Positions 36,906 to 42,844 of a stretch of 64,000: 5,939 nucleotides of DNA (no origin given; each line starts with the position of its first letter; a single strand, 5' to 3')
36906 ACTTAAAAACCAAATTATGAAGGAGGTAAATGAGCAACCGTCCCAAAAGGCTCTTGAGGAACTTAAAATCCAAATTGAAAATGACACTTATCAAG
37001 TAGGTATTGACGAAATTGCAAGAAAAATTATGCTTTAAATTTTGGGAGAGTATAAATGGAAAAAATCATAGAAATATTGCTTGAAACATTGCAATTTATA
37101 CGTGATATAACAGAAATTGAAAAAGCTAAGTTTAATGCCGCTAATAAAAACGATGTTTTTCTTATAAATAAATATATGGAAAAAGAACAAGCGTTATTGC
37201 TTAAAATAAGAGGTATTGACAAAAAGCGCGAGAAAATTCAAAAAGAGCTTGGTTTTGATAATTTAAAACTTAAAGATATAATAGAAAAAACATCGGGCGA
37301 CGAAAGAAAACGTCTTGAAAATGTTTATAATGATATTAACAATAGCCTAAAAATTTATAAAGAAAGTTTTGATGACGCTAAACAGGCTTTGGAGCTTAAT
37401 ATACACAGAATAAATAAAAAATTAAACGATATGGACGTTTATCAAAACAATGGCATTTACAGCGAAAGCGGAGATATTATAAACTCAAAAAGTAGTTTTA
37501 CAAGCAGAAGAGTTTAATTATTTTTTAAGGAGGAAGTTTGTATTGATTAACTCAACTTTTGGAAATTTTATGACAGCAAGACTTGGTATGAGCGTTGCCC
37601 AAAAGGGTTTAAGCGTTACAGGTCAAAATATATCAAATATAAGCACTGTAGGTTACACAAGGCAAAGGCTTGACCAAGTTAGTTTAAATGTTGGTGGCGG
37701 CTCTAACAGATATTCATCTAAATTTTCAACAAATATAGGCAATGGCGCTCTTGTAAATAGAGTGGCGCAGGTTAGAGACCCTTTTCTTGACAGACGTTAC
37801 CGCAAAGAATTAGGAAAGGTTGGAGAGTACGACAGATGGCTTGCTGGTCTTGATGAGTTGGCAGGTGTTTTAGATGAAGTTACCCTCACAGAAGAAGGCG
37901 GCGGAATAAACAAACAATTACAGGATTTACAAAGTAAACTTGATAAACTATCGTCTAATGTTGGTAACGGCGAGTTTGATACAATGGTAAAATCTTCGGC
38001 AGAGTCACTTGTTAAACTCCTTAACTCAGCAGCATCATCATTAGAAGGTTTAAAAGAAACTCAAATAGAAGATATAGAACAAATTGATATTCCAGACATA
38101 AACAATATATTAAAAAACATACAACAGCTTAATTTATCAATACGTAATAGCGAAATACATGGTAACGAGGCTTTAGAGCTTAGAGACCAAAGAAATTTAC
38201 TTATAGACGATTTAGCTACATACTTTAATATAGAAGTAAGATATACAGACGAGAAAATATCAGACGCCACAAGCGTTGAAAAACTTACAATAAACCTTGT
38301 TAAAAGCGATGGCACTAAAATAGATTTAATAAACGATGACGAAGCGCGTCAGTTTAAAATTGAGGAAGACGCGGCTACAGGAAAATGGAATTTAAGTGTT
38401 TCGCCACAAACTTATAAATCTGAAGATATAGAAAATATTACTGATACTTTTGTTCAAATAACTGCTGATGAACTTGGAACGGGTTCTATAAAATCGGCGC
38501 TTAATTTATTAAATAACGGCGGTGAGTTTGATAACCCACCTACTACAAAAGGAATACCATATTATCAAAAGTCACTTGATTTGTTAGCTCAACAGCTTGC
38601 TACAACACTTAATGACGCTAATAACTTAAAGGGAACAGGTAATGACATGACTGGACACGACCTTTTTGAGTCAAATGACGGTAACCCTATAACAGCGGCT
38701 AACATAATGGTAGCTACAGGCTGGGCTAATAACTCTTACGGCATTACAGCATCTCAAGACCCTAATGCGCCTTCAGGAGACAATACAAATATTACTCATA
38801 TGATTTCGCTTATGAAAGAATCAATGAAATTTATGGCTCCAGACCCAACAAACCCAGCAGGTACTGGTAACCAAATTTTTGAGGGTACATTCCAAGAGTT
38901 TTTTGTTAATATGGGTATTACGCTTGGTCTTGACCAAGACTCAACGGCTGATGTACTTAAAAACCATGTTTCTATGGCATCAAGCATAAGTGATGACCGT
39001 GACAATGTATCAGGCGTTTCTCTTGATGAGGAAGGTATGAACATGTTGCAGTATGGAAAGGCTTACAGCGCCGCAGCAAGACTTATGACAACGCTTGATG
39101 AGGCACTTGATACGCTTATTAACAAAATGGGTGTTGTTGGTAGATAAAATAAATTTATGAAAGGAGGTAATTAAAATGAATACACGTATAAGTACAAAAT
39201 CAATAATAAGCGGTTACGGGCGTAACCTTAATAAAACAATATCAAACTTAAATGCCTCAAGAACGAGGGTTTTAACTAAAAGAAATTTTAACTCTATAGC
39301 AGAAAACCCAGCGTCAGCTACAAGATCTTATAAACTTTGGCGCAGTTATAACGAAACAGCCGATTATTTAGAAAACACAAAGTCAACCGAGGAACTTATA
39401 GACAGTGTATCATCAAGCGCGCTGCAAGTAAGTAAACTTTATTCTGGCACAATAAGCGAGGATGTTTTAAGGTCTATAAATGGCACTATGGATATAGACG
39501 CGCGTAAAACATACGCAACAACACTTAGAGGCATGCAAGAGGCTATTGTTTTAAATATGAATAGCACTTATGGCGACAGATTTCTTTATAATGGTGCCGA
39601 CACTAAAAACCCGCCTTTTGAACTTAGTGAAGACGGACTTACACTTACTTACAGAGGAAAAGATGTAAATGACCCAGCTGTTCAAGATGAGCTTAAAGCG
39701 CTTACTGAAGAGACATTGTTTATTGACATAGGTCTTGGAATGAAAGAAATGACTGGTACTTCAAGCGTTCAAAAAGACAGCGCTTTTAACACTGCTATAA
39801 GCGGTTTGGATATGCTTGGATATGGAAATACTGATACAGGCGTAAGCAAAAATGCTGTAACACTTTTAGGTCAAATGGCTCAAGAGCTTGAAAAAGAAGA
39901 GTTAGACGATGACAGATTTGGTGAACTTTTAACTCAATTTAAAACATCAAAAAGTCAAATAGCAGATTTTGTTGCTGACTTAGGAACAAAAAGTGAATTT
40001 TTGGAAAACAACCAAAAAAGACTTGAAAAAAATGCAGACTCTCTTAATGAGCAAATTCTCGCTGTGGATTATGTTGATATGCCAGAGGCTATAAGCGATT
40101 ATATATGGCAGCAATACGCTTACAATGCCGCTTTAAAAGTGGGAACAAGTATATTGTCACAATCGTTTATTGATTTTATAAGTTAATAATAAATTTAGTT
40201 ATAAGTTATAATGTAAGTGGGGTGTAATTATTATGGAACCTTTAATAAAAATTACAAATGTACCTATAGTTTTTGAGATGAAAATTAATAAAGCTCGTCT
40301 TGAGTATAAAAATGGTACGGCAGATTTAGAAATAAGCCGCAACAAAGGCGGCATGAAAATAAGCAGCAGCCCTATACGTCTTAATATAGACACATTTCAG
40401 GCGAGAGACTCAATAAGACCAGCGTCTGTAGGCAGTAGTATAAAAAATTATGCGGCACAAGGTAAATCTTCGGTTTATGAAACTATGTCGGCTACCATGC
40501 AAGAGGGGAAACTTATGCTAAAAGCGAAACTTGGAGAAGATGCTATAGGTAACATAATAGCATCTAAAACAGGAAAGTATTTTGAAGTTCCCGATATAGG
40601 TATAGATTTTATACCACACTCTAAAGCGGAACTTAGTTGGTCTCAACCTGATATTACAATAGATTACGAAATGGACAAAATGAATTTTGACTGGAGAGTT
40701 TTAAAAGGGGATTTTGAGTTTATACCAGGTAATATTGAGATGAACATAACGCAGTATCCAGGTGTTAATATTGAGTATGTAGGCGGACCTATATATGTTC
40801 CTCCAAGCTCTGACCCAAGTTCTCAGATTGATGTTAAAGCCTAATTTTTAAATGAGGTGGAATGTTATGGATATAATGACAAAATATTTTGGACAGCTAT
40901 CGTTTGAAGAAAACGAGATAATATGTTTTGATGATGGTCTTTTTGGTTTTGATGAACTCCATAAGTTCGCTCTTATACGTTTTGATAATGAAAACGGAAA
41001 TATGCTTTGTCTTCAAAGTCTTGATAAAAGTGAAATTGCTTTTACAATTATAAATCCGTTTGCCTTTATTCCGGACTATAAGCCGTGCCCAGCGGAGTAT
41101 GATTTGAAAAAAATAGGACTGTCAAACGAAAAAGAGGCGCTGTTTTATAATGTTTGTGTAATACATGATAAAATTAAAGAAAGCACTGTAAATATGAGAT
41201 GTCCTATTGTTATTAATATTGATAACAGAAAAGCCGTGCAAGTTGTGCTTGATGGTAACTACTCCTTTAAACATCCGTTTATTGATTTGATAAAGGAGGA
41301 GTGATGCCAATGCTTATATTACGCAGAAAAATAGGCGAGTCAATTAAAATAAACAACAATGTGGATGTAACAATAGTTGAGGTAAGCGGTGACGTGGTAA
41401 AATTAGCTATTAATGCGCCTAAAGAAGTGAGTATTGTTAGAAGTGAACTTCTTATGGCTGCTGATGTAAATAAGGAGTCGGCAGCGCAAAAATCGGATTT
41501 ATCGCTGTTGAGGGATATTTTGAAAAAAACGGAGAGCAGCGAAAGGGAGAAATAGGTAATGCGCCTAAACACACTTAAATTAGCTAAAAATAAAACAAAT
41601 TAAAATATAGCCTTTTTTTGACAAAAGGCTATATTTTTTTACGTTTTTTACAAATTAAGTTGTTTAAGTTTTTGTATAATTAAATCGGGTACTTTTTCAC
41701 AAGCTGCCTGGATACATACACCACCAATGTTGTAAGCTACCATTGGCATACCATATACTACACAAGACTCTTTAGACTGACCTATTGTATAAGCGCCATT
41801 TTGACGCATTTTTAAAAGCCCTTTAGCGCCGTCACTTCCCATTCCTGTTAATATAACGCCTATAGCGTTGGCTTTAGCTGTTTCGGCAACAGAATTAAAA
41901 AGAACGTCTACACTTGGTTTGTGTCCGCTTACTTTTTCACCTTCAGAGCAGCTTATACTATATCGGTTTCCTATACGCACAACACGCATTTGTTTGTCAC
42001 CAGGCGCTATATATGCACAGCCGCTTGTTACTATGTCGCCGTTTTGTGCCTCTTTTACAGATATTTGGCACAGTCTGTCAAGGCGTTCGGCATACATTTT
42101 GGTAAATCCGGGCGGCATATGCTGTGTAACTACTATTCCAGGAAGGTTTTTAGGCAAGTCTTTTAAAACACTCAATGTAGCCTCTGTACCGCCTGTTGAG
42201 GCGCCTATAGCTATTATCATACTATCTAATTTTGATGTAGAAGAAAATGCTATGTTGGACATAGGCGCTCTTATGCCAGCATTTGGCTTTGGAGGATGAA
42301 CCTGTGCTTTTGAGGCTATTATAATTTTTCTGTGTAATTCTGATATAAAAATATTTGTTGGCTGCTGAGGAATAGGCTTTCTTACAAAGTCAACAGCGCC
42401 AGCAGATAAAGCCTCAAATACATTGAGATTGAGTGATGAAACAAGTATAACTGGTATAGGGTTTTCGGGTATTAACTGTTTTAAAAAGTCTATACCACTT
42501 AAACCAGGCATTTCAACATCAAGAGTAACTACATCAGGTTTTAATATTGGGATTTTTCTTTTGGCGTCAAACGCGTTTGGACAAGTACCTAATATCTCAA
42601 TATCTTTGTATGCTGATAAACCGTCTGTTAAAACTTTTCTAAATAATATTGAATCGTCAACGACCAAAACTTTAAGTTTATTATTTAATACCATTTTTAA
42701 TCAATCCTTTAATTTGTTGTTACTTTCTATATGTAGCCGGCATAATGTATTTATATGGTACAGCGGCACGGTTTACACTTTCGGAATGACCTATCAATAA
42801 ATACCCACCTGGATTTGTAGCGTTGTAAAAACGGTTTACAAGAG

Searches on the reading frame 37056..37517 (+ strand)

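Call 8: search_protein_families(library=pfam, proteins=[window:37056-37517:+], max_evalue=0.001)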
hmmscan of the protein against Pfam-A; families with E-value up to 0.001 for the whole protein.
window:37056-37517:+ (153 aa): 2 families
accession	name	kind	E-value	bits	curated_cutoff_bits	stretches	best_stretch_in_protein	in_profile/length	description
PF05130.17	FlgN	-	2.3e-12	48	30.5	1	1-139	1-143/147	FlgN protein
PF06160.17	EzrA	-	4.6e-06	25.7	39.6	1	17-144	76-198/557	Septation ring formation regulator, EzrA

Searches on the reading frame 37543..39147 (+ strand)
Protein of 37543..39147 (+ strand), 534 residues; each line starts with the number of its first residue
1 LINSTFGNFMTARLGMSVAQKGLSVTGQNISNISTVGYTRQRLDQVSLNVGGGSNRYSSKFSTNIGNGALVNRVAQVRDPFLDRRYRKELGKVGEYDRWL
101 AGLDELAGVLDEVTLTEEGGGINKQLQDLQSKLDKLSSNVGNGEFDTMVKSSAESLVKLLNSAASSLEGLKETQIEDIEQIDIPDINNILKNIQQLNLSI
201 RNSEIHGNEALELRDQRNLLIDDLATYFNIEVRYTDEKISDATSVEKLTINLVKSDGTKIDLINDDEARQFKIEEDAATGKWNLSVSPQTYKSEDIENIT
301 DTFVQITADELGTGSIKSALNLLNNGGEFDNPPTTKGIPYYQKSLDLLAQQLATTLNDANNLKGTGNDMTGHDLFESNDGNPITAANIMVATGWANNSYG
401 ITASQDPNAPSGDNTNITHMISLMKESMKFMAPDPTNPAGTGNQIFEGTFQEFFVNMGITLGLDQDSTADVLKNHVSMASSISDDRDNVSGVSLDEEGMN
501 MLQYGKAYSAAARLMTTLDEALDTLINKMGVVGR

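Call 8: search_protein_families(library=pfam, proteins=[window:37543-39147:+], max_evalue=0.001)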
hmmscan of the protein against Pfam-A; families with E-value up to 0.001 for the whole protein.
window:37543-39147:+ (534 aa): 3 families
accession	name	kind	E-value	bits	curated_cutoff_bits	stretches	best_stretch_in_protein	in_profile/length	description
PF22638.1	FlgK_D1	-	1.4e-24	87.4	28.6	1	114-375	7-233/233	Flagellar hook-associated protein FlgK helical domain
PF06429.18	Flg_bbr_C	-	1.5e-08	34.4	23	1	489-527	7-45/46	Flagellar basal body rod FlgEFG protein C-terminal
PF00460.25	Flg_bb_rod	-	2.9e-05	24.4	20.7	0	11-39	3-31/31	Flagella basal body rod protein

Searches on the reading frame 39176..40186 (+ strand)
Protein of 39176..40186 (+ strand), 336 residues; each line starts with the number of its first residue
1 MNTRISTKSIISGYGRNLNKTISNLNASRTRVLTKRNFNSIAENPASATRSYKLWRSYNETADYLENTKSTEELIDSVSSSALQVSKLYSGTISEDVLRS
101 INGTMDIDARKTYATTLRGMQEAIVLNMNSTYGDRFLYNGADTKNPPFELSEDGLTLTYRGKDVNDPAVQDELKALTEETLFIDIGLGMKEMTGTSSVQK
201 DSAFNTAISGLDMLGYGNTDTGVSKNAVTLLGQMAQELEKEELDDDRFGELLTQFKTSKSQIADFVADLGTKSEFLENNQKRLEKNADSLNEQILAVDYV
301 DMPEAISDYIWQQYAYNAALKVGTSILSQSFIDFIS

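Call 8: search_protein_families(library=pfam, proteins=[window:39176-40186:+], max_evalue=0.001)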
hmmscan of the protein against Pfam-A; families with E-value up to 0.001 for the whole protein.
window:39176-40186:+ (336 aa): 1 family
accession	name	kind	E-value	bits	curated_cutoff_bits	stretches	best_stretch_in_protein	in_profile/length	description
PF00669.25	Flagellin_N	-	0.00082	19.9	26.6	0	5-141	1-137/139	Bacterial flagellin N-terminal helical region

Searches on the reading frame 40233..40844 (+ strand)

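Call 8: search_protein_families(library=pfam, proteins=[window:40233-40844:+], max_evalue=0.001)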
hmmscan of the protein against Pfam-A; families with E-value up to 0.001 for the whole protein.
window:40233-40844:+ (203 aa): 1 family
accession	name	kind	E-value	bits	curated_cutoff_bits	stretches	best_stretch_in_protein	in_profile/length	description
PF20074.4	DUF6470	-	2.1e-46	158.2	28.9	1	5-182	1-178/178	Family of unknown function (DUF6470)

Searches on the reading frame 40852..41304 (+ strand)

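Call 33: search_protein_families(library=pfam, proteins=[window:40852-41304:+], max_evalue=0.001)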
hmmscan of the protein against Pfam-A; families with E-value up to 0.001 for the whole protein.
window:40852-41304:+ (150 aa): 1 family
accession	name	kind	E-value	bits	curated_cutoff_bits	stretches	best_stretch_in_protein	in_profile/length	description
PF02623.20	FliW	-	5.1e-35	120.4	25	1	24-142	1-121/122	FliW protein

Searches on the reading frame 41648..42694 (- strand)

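Call 33: search_protein_families(library=pfam, proteins=[window:41648-42694:-], max_evalue=0.001)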
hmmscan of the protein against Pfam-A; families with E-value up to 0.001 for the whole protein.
window:41648-42694:- (348 aa): 2 families
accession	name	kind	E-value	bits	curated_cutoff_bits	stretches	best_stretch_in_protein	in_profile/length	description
PF01339.22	CheB_methylest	-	4.6e-63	212.5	24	1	161-337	1-172/174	CheB methylesterase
PF00072.30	Response_reg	-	2e-18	67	30.2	1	9-110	1-103/111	Response regulator receiver domain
